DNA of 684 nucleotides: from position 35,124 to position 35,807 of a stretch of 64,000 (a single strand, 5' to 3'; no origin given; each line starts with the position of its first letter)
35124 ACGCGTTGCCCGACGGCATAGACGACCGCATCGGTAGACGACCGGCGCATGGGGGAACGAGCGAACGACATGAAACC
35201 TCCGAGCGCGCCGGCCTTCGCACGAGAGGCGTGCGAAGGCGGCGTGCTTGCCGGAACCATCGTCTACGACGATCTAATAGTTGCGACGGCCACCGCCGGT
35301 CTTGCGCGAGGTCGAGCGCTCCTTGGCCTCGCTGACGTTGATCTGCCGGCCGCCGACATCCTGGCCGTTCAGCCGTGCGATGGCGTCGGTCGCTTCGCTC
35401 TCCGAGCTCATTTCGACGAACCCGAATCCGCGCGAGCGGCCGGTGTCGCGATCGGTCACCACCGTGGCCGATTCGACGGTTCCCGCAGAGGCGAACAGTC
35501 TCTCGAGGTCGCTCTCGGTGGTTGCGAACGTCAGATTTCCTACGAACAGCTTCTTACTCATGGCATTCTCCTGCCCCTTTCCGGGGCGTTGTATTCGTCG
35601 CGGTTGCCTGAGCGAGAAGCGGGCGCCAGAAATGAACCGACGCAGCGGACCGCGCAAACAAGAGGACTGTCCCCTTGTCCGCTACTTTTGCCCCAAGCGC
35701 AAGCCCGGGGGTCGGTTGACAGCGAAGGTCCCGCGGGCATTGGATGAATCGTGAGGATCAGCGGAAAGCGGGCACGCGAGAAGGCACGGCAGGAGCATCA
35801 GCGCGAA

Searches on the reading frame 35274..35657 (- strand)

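Call 4: search_protein_families(library=pfam, proteins=[window:35274-35657:-], max_evalue=1)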
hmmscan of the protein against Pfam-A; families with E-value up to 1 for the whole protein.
window:35274-35657:- (127 aa): 5 families
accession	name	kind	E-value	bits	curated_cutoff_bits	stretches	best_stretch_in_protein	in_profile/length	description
PF00076.28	RRM_1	-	3.3e-24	85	20.7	1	37-106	1-69/70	RNA recognition motif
PF13893.12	RRM_5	-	0.02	15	27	1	76-117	64-105/125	RNA recognition motif. (a.k.a. RRM, RBD, or RNP domain)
PF18313.7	TLP1_add_C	-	0.083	13.3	26.1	1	57-88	20-51/83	Thiolase-like protein type 1 additional C-terminal domain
PF13362.12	Toprim_3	-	0.15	13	27.2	1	28-102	7-73/95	Toprim domain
PF16842.11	RRM_occluded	-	0.16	12.3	30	1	79-113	41-75/79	Occluded RNA-recognition motif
